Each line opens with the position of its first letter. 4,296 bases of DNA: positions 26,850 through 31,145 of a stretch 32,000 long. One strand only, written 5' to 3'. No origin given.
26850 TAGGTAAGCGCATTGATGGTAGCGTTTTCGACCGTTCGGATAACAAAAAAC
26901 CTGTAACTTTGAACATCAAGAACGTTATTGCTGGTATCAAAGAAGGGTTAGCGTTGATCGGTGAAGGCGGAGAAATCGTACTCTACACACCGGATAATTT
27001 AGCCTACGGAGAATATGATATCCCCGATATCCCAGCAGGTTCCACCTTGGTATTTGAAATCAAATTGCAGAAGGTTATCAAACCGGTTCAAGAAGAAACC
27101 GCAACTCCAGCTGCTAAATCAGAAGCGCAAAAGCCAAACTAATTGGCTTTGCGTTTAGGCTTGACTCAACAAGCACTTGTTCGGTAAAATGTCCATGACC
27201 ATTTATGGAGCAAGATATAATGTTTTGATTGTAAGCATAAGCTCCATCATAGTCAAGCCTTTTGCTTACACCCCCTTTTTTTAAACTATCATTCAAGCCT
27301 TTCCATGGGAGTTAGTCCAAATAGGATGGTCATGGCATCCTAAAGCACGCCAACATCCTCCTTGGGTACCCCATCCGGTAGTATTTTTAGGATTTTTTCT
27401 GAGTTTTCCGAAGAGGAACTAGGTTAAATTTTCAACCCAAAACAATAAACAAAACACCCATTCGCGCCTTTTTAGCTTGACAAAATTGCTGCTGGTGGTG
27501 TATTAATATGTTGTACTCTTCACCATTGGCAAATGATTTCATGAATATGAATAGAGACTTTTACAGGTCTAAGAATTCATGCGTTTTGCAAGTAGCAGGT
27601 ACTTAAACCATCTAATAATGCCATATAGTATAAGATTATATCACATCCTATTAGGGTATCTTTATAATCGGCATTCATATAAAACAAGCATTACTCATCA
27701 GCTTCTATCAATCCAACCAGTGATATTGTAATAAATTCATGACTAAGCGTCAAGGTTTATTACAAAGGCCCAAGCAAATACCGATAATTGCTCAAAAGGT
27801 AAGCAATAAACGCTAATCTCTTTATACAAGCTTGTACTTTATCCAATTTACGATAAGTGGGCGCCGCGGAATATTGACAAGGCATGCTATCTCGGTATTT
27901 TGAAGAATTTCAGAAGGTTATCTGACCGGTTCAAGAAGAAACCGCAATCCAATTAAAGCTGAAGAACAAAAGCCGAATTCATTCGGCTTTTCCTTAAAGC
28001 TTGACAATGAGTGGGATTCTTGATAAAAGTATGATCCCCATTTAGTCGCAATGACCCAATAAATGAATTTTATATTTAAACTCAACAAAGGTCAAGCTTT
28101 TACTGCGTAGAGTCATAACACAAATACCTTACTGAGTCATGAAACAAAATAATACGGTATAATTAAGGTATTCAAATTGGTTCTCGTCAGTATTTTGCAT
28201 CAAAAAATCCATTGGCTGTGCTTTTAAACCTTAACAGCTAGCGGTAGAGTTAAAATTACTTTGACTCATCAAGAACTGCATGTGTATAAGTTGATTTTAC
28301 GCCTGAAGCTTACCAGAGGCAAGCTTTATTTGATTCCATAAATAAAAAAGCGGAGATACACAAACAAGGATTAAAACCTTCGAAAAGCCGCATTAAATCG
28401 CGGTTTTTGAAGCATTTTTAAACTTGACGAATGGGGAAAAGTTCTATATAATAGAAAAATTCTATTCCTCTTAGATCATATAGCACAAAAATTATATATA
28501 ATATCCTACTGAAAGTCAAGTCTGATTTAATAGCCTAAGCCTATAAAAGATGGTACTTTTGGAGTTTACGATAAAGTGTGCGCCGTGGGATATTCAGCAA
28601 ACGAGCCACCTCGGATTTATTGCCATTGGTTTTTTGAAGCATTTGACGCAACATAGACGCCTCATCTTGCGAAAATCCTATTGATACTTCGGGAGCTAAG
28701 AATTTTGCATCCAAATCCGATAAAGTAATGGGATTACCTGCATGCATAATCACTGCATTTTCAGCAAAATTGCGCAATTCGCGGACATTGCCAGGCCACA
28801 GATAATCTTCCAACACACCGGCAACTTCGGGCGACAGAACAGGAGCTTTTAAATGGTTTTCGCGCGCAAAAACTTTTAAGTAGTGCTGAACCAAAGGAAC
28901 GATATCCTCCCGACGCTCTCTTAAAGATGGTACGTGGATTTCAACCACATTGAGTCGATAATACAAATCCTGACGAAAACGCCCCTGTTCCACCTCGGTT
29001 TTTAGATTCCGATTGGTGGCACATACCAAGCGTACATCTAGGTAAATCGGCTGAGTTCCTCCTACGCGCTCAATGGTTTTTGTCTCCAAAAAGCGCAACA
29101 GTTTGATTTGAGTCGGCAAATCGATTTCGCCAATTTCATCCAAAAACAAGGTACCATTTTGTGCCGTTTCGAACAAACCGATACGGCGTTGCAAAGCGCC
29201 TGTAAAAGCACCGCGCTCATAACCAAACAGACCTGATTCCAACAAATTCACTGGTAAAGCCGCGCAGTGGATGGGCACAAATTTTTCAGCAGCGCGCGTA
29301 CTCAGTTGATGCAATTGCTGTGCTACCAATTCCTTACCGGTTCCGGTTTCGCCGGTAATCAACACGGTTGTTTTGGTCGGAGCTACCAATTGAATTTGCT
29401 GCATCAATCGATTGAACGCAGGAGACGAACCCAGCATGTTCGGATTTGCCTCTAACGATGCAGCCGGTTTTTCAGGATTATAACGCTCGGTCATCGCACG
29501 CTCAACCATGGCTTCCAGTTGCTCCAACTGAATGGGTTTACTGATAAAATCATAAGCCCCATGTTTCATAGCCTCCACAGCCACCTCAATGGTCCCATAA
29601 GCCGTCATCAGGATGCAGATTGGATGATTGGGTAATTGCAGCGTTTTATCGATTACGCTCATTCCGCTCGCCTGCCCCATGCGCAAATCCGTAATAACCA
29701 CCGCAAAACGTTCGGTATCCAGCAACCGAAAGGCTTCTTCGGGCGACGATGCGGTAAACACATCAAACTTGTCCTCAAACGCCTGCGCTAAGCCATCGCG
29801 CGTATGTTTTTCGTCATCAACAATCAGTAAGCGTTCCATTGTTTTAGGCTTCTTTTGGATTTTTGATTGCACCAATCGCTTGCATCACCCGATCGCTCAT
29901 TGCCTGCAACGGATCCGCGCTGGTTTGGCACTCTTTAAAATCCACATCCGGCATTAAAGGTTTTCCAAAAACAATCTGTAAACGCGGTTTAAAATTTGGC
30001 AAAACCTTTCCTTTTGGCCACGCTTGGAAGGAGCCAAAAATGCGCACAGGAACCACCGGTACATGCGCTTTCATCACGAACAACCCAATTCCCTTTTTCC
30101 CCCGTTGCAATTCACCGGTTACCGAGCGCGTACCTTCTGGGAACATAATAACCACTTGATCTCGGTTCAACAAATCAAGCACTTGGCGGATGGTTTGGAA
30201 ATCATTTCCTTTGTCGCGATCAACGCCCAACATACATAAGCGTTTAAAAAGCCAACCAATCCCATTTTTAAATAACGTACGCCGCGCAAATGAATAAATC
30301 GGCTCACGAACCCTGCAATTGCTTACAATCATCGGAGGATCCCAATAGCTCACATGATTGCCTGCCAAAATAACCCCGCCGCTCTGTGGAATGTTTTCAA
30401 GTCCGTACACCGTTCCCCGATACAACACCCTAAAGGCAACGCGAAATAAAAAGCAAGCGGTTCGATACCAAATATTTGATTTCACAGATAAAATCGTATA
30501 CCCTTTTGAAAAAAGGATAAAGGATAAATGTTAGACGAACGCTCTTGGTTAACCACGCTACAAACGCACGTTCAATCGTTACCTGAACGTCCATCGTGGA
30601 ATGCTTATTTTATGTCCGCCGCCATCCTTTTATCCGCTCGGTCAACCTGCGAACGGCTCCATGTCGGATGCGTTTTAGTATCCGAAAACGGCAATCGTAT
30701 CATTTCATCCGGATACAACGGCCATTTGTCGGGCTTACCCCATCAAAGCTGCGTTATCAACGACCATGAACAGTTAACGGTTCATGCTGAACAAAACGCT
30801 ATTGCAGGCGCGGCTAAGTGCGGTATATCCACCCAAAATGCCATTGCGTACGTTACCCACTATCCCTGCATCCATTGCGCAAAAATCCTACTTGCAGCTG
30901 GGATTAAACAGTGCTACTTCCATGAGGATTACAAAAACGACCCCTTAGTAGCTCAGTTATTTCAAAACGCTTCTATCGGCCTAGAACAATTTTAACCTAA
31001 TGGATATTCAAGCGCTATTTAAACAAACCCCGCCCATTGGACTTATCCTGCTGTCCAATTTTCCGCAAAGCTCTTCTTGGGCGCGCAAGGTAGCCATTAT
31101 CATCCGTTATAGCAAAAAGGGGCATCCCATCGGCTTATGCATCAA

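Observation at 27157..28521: Family of ~100 bp cassettes bounded by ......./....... at a fixed 84-86 nt spacing, each arm acting as the -35 box of a face-to-face promoter pair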

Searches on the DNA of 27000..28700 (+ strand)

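Call 39: search_rna_families(source=window, start=27000, end=28700, threshold=evalue, max_evalue=5)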
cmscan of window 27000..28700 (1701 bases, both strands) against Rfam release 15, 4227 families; matches with E-value up to 5: 5.
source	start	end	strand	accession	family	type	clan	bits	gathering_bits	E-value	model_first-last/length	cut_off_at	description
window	27372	27449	-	RF02280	TtnuCD3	Gene; snRNA; snoRNA; CD-box;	-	22.8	70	2.4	1-72/72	no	Tetrahymena snoRNA TtnuCD3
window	28333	28377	-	RF01379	CRISPR-DR66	Gene; CRISPR;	CL00014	22.4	45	0.52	1-37/37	no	CRISPR RNA direct repeat element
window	28330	28422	-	RF02579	tsr26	Gene; sRNA;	-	21.6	141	2.4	1-122/122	no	S. aureus tsr26 small RNA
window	27895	28003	-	RF01432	snoR143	Gene; snRNA; snoRNA; HACA-box;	-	18.9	50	1.6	1-169/169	no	small nucleolar RNA snoR143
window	27966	28074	-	RF02813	PA5194_thermometer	Cis-reg; thermoregulator;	-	17.6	60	1.5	1-105/105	no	Pseudomonas PA5194 thermometer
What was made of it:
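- On Known structured RNA family (Rfam 15): In 27000-28700 there is nothing better than E = 0.5 (call 39).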

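Call 68: search_dna_similar(query=window:27143-28540:+, collection=plasmids, mode=distant, max_rows=8)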
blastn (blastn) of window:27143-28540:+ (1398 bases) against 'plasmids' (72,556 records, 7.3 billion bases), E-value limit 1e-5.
No match.

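Call 69: search_dna_similar(query=window:27143-28540:+, collection=phages, mode=distant, max_rows=8)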
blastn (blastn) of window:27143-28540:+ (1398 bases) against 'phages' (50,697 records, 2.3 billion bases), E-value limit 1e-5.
No match.
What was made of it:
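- There are no plasmid or phage matches (calls 68, 69).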

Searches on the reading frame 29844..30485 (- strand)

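Call 13: search_protein_families(library=pfam, proteins=[window:29844-30485:-])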
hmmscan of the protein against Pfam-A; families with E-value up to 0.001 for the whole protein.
window:29844-30485:- (213 aa): 1 family
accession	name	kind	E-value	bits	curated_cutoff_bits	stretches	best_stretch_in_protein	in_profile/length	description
PF01553.26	Acyltransferase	-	7e-26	91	23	1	25-149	3-131/132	Acyltransferase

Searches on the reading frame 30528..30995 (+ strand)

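Call 13: search_protein_families(library=pfam, proteins=[window:30528-30995:+])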
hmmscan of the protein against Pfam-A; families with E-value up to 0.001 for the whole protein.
window:30528-30995:+ (155 aa): 2 families
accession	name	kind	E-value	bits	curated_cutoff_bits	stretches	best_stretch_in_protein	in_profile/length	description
PF00383.29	dCMP_cyt_deam_1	-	1.3e-23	83.2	25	1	23-132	2-101/102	Cytidine and deoxycytidylate deaminase zinc-binding region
PF14437.12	MafB19-deam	-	2.9e-15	56.8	27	1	23-136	2-104/142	MafB19-like deaminase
